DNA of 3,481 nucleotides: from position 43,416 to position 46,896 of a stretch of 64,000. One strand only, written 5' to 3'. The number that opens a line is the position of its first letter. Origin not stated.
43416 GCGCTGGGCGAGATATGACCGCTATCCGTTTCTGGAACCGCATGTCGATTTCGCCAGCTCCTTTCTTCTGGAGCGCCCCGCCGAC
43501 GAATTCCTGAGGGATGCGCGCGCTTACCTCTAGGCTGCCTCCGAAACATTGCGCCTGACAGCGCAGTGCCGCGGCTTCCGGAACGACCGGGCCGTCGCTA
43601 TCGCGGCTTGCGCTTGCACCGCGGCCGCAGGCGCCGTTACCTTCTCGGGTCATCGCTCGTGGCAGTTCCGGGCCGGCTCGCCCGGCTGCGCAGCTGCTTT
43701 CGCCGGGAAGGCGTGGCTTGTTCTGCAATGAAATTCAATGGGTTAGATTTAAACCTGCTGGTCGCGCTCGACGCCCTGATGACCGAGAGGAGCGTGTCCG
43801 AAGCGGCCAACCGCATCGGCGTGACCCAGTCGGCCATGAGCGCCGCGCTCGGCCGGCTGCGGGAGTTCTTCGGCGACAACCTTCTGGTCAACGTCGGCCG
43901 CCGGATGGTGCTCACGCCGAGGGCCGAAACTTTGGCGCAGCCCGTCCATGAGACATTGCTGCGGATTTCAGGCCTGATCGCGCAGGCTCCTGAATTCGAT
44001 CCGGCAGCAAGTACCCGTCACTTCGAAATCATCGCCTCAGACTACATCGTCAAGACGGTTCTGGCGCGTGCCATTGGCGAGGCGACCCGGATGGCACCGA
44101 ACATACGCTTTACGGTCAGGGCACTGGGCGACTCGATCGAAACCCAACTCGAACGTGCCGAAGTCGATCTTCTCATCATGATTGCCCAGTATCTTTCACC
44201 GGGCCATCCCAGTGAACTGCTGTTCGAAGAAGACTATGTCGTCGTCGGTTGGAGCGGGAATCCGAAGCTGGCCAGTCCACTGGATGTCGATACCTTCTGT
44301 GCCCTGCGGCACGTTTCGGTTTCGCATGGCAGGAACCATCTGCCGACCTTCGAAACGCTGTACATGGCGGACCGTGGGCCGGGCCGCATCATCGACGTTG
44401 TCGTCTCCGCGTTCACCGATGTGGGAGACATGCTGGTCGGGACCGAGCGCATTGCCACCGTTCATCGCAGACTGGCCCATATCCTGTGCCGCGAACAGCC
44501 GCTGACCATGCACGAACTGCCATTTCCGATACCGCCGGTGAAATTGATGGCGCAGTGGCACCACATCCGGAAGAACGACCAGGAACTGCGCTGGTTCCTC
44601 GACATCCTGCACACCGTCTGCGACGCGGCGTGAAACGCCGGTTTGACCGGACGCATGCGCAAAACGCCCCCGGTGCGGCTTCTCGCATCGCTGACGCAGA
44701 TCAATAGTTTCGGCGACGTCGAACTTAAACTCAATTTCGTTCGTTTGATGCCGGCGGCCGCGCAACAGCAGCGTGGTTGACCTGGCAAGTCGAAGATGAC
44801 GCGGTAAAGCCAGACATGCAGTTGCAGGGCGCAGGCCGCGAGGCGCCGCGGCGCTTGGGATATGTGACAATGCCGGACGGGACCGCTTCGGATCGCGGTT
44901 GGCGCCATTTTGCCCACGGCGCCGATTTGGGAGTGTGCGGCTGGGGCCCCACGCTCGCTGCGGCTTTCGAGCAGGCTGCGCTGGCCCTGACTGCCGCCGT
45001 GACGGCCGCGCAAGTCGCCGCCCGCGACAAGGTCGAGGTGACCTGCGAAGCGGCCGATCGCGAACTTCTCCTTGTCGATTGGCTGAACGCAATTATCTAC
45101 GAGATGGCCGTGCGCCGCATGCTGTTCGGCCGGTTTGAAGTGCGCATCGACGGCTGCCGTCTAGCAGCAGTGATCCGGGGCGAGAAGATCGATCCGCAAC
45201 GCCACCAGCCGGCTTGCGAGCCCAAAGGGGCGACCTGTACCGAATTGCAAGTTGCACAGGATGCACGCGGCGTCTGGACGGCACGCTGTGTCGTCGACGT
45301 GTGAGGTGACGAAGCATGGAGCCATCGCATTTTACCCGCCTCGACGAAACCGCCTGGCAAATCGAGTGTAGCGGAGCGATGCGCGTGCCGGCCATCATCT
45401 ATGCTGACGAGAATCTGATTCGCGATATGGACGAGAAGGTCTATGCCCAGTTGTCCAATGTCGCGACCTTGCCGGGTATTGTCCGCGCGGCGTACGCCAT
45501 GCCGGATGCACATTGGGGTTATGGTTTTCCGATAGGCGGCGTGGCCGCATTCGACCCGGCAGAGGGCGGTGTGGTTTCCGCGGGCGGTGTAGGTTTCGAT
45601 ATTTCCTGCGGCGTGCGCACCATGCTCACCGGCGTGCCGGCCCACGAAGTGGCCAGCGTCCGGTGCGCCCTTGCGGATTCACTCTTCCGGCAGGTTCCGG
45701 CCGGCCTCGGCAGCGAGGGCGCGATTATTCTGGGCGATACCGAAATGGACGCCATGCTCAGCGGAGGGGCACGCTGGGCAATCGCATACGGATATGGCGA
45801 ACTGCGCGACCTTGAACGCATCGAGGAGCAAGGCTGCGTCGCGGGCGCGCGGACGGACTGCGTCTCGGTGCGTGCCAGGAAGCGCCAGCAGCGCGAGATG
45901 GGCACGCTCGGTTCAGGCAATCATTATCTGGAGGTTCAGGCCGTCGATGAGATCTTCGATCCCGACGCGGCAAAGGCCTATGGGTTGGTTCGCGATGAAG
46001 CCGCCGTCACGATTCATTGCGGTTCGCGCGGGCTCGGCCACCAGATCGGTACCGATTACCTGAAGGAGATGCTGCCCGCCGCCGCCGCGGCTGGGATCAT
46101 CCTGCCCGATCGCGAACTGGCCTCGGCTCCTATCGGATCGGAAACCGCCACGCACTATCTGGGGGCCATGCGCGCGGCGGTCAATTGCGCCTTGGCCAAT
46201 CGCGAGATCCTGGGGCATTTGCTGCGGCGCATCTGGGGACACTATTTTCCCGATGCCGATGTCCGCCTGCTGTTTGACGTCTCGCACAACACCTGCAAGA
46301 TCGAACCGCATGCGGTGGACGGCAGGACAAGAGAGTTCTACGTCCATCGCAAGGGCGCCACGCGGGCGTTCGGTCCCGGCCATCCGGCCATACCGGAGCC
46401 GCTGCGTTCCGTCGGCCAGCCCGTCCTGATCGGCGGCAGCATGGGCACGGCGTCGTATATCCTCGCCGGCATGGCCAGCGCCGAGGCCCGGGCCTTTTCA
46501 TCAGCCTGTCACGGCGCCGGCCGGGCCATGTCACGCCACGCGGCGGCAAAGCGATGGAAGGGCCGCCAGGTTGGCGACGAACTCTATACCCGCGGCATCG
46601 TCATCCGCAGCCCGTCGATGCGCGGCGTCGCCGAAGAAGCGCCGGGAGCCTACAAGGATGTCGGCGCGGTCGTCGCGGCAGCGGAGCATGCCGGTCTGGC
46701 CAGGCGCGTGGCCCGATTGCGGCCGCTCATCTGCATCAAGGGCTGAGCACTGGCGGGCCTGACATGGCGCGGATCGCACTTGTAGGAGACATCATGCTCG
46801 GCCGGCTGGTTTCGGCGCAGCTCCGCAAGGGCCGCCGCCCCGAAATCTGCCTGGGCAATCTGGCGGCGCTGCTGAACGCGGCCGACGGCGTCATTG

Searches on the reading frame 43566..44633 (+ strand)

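Call 60: search_protein_families(library=pfam, proteins=[window:43566-44633:+], max_evalue=0.00001)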
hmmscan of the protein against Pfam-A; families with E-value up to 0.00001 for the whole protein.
window:43566-44633:+ (355 aa): 2 families
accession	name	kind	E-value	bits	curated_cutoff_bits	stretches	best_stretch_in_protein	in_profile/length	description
PF00126.33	HTH_1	-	1.5e-14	54.1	26.6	1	62-121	1-60/60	Bacterial regulatory helix-turn-helix protein, lysR family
PF03466.25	LysR_substrate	-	3e-13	50.1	28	1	151-352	6-208/209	LysR substrate binding domain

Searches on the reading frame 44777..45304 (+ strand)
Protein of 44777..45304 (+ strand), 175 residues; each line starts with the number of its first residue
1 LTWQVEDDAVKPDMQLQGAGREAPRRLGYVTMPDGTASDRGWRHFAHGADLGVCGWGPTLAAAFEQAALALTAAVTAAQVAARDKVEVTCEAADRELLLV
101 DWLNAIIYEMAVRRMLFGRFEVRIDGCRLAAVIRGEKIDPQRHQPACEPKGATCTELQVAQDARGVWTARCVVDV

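Call 61: search_protein_families(library=pfam, proteins=[window:44777-45304:+], max_evalue=0.00001)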
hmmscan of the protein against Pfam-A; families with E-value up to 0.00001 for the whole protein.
window:44777-45304:+ (175 aa): 1 family
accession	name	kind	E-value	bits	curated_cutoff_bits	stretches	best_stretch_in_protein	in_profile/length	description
PF01951.21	Archease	-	5.8e-36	124.3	25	1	42-175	1-136/136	Archease protein family (MTH1598/TM1083)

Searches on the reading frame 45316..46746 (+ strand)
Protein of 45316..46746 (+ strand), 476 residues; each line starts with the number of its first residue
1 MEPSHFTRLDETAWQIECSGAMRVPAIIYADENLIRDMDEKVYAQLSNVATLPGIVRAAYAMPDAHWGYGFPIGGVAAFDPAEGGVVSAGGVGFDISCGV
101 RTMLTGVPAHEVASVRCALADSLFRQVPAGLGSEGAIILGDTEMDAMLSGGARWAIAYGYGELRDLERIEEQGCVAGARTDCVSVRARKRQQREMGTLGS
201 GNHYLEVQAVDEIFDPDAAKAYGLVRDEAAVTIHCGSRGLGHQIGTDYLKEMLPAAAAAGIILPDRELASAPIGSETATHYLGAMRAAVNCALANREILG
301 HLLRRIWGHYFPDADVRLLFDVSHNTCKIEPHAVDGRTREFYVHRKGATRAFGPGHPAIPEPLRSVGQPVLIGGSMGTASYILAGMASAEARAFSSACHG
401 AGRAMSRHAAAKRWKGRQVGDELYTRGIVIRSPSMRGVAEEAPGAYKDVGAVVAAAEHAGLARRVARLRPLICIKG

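Call 60: search_protein_families(library=pfam, proteins=[window:45316-46746:+], max_evalue=0.00001)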
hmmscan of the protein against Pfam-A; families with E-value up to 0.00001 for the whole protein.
window:45316-46746:+ (476 aa): 1 family
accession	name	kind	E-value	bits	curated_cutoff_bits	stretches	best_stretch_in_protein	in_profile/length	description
PF01139.22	RtcB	-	7.2e-161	536.6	27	1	45-476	1-426/426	tRNA-splicing ligase RtcB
